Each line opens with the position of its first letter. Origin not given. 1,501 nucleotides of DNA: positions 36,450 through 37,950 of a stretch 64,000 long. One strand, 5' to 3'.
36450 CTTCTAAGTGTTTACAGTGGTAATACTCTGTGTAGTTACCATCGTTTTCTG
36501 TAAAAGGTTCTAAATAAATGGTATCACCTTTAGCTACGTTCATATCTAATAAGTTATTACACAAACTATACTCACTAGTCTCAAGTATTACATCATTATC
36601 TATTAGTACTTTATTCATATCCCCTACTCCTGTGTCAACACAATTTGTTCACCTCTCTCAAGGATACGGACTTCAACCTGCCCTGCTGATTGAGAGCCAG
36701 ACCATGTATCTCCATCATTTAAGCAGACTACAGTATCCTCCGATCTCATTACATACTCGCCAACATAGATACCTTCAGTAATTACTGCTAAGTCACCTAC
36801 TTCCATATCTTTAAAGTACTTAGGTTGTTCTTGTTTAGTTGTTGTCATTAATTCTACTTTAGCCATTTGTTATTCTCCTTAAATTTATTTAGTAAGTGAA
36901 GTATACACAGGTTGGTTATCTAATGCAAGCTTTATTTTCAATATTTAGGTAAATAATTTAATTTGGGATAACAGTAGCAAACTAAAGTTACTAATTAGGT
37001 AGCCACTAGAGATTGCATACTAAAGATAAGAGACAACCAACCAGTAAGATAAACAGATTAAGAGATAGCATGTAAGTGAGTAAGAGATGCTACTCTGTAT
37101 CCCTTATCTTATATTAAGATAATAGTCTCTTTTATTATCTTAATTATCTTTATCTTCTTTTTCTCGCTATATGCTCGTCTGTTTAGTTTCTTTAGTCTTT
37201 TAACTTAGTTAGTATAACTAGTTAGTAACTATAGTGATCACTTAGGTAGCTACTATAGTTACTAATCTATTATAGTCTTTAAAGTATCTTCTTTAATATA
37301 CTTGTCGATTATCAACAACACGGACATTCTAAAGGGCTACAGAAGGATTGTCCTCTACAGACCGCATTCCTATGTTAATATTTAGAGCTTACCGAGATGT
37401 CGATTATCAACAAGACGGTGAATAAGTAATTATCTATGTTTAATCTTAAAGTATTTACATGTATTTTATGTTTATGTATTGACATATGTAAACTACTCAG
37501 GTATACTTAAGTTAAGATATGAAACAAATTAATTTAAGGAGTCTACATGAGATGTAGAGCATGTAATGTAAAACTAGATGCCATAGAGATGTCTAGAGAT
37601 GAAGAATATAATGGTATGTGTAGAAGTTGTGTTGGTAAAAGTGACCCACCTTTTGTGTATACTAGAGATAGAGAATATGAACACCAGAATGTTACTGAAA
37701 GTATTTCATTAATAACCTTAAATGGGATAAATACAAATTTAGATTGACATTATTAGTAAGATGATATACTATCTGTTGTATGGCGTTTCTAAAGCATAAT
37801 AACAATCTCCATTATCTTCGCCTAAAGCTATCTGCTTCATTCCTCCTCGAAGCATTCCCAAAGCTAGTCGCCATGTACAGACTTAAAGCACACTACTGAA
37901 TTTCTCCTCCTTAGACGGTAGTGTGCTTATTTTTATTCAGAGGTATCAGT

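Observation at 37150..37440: Right-hand copy of the inverted regulatory module (partner of 6305-6600)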

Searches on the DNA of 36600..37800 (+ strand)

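Call 8: search_dna_similar(query=window:36600-37800:+, collection=phages, mode=distant, max_rows=30)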
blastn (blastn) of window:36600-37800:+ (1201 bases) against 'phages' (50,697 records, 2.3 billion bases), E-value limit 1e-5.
No match.

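Call 35: search_rna_families(source=window, start=36850, end=37560, threshold=evalue, max_evalue=5)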
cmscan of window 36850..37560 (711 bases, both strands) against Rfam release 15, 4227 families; matches with E-value up to 5: 3.
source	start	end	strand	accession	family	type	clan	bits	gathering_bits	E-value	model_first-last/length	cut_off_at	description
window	37218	37272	+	RF03272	mir-2187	Gene; miRNA;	-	18.5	67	2.3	1-62/62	no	mir-2187 microRNA precursor family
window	37482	37553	-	RF03749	MIR2617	Gene; miRNA;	-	17.9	46.5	4.5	1-86/86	no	MIR2617 microRNA precursor family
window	36912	37019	+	RF01807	GIR1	Gene; ribozyme;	-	12.1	100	3.1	1-201/201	no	GIR1 branching ribozyme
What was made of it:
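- There is no Rfam match even at E <= 5 (call 35).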

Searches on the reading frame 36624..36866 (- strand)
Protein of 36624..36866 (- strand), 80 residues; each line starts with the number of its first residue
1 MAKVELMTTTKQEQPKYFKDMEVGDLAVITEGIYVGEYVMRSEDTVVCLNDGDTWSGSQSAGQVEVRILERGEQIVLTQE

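Call 28: find_encoding_contigs(protein=window:36624-36866:-, flank=10000, max_places=10)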
Protein window:36624-36866:- (80 aa): 1 contig read that carries it; 1 place shown.
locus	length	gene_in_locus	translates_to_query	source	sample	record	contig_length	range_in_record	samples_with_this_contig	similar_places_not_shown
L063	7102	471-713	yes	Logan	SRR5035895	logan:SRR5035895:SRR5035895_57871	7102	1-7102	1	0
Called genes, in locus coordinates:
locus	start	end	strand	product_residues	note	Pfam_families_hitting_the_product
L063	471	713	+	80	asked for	-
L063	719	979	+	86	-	-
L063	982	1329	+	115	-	-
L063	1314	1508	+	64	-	-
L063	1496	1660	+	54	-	-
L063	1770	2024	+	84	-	-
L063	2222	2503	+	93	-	-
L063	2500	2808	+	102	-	-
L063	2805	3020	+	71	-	-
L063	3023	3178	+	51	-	-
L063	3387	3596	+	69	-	-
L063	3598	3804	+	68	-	-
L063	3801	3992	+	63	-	-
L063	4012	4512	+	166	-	PF00959:Phage_lysozyme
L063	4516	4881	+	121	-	-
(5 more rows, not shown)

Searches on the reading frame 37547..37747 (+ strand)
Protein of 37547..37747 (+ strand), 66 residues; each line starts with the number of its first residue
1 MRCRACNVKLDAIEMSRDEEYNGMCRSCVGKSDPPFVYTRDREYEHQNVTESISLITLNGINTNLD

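Call 25: find_related_loci(query=window:37547-37747:+, collection=viral_contigs, flank=10000)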
Query window:37547-37747:+ (66 aa) in viral_contigs; peptide patterns used: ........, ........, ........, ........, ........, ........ (x = any residue, [..] = any of these).
43 stretches matched a pattern; 16 encode a relative of the query (tblastn E <= 1e-3); 16 distinct loci.
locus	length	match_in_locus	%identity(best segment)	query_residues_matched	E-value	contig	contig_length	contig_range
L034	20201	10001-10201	64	1-66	3e-27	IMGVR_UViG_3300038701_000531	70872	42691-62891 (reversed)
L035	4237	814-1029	32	1-60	2e-7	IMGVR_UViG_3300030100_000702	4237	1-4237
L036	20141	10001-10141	38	1-44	6e-6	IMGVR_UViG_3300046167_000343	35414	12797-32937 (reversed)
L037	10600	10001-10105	46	1-32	8e-5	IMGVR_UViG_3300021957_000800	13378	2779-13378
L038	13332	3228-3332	43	1-32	2e-4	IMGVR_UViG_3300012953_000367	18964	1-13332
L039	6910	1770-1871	44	1-31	2e-4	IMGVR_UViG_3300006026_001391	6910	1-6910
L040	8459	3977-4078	44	1-31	2e-4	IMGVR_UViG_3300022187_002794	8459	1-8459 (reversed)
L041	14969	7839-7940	47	1-30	3e-4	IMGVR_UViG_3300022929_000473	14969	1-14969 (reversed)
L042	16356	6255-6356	47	1-30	3e-4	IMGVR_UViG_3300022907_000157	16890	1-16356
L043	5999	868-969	47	1-30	3e-4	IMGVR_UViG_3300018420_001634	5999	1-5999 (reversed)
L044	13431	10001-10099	45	1-30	4e-4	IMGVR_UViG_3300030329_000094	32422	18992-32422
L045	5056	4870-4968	45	1-29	3e-4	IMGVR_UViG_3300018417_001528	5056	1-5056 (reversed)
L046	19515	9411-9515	49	1-32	3e-4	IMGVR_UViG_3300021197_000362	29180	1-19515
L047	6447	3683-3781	45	1-29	5e-4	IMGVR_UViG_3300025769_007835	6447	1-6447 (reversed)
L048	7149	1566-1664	45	1-29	5e-4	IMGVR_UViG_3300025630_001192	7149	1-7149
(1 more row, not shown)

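Call 31: find_encoding_contigs(protein=window:37547-37747:+, flank=10000, max_places=10)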
Protein window:37547-37747:+ (66 aa): 1 contig read that carries it; 1 place shown.
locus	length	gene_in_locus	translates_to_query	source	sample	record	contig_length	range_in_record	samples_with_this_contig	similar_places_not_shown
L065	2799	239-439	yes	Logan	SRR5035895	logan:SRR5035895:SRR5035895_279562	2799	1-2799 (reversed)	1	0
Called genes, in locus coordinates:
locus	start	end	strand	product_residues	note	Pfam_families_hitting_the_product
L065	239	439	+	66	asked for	-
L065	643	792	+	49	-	-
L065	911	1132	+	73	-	-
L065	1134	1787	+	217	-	-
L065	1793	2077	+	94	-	-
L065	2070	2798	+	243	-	?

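Call 40: find_homologous_proteins(query=window:37547-37747:+, max_evalue=0.001)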
Query window:37547-37747:+ (66 aa): 4 proteins with E <= 0.001 among 4 candidates.
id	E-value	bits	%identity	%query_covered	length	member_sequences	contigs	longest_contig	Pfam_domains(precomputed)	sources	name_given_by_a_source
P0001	2.6e-38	146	100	100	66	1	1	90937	-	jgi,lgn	-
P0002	3.0e-30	121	80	100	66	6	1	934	-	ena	-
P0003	2.2e-27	112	71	100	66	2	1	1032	-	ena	-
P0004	8.3e-27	110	74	100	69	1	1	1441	-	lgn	-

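Call 41: find_encoding_contigs(protein=P0002, flank=10000)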
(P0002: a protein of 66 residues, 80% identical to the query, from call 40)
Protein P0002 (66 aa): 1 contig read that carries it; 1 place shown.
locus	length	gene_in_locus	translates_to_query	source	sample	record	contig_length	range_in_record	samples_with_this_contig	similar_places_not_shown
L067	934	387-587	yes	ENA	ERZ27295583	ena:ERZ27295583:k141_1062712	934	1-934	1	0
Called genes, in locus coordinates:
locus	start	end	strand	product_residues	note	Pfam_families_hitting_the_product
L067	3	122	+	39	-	?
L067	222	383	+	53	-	-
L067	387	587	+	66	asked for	-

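Call 42: find_encoding_contigs(protein=P0003, flank=10000)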
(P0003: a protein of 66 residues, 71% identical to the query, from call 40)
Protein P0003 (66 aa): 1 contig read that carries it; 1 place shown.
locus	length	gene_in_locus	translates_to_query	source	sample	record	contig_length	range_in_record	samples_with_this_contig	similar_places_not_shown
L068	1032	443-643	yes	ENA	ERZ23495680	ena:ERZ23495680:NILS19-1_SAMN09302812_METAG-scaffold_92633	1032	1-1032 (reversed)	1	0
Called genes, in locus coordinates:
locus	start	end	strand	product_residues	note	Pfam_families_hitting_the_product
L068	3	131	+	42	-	?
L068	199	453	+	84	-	-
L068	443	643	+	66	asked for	-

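Call 43: find_encoding_contigs(protein=P0004, flank=10000)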
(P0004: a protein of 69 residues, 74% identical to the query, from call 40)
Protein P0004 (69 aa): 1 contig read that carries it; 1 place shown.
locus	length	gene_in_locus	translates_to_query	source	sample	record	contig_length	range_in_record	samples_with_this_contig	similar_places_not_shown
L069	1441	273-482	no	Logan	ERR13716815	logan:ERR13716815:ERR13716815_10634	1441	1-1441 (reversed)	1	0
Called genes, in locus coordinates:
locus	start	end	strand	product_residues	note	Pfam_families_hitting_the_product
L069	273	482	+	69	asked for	-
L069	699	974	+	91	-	-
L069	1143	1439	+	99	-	?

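Call 59: search_dna_similar(query=window:37547-37747:+, collection=phages, mode=protein, max_evalue=0.01, max_rows=25)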
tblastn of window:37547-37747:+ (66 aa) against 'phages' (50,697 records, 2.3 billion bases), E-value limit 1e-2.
No match.
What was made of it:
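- Tried and rejected: The Zn-ribbon protein is also absent from isolates (call 59).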

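Call 81: search_protein_families(library=pfam, max_evalue=5, proteins=[window:37547-37747:+])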
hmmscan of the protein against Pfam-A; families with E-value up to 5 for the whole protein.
window:37547-37747:+ (66 aa): 1 family
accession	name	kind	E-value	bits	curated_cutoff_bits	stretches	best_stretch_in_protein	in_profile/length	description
PF25717.1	Herpes_ORF32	-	0.23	11.8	27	1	24-60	14-47/76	Herpesvirus ORF32/34 phosphoprotein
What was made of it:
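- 37547..37747 (+): 66-aa CxxC...CxxC Zn-ribbon protein, first gene of block B. It lies downstream of every B-type module copy. It has no Pfam match (call 81) and no homolog in isolated phages (call 59).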
